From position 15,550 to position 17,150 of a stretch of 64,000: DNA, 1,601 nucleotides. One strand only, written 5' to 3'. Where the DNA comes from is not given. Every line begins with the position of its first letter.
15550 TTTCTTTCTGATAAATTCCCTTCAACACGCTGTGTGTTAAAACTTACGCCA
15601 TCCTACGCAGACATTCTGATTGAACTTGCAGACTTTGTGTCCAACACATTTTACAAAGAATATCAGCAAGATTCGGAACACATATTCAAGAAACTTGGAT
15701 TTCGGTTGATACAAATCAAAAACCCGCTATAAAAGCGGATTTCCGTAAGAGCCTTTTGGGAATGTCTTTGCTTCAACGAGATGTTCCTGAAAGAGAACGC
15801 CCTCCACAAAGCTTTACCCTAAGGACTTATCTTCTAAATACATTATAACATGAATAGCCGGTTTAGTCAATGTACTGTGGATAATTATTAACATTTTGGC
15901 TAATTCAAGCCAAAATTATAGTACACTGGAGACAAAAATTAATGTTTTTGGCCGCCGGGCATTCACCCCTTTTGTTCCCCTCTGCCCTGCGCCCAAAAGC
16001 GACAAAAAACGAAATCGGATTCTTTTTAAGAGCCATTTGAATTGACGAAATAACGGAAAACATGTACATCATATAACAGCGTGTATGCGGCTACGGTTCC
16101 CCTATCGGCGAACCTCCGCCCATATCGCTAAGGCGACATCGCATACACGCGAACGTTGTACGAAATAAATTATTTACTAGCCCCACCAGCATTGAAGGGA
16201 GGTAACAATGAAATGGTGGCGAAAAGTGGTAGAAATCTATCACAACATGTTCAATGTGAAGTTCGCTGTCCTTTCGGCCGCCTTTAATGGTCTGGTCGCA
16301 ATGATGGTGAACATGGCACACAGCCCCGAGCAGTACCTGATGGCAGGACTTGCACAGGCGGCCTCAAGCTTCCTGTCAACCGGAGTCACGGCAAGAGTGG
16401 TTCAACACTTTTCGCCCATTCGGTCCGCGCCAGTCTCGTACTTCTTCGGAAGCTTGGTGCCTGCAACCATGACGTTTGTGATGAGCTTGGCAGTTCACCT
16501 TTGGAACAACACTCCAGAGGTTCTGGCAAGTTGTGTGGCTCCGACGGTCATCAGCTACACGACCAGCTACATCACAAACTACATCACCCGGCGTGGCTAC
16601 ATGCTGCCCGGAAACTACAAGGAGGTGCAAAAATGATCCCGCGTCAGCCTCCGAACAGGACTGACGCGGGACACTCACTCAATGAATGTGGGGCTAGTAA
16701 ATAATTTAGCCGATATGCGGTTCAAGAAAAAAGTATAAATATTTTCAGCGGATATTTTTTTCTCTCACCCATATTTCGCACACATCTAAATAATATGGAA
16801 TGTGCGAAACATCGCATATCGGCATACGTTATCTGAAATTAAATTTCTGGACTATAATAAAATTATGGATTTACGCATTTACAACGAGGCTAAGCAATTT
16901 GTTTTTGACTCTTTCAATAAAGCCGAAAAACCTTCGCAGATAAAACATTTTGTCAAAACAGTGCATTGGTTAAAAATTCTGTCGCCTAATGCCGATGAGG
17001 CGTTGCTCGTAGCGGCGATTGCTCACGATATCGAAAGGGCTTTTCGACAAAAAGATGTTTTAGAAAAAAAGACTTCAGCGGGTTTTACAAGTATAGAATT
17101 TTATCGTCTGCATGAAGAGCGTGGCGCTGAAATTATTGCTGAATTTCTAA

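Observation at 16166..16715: GC-rich ORF inside a unit bounded by perfect 19-bp inverted repeats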

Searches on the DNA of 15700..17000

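Call 7: search_rna_families(source=window, start=15700, end=17000, threshold=evalue, max_evalue=10, show_alignments=3)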
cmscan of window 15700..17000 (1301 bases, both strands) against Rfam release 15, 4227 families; matches with E-value up to 10: 7.
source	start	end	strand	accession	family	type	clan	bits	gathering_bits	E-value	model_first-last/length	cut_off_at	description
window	16701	16763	+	RF02074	STnc240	Gene; sRNA;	-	23.2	55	1.2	1-77/77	no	Enterobacterial sRNA STnc240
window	16703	16824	-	RF02322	TtnuHACA15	Gene; snRNA; snoRNA; HACA-box;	-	23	100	0.29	1-117/117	no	Tetrahymena snoRNA TtnuHACA15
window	15710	15778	-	RF01772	rnk_pseudo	Cis-reg; leader;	-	18.5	55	3.1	1-108/108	no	Pseudomonas rnk leader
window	16703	16756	-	RF04328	snR107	Gene; snRNA; snoRNA; CD-box;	-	17.1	44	3.8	1-118/118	no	Fungal C/D box small nucleolar RNA 107 family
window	16168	16236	+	RF01542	TB11Cs5H1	Gene; snRNA; snoRNA; HACA-box;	-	17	45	1.6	1-71/71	no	Trypanosomatid snoRNA TB11Cs5H1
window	15714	15815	-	RF00513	Trp_leader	Cis-reg; leader;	-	16.9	41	2.6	1-100/100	no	Tryptophan operon leader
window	16165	16212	-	RF00624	P9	Gene;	-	15.8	43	2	1-74/74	no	Pseudomonas sRNA P9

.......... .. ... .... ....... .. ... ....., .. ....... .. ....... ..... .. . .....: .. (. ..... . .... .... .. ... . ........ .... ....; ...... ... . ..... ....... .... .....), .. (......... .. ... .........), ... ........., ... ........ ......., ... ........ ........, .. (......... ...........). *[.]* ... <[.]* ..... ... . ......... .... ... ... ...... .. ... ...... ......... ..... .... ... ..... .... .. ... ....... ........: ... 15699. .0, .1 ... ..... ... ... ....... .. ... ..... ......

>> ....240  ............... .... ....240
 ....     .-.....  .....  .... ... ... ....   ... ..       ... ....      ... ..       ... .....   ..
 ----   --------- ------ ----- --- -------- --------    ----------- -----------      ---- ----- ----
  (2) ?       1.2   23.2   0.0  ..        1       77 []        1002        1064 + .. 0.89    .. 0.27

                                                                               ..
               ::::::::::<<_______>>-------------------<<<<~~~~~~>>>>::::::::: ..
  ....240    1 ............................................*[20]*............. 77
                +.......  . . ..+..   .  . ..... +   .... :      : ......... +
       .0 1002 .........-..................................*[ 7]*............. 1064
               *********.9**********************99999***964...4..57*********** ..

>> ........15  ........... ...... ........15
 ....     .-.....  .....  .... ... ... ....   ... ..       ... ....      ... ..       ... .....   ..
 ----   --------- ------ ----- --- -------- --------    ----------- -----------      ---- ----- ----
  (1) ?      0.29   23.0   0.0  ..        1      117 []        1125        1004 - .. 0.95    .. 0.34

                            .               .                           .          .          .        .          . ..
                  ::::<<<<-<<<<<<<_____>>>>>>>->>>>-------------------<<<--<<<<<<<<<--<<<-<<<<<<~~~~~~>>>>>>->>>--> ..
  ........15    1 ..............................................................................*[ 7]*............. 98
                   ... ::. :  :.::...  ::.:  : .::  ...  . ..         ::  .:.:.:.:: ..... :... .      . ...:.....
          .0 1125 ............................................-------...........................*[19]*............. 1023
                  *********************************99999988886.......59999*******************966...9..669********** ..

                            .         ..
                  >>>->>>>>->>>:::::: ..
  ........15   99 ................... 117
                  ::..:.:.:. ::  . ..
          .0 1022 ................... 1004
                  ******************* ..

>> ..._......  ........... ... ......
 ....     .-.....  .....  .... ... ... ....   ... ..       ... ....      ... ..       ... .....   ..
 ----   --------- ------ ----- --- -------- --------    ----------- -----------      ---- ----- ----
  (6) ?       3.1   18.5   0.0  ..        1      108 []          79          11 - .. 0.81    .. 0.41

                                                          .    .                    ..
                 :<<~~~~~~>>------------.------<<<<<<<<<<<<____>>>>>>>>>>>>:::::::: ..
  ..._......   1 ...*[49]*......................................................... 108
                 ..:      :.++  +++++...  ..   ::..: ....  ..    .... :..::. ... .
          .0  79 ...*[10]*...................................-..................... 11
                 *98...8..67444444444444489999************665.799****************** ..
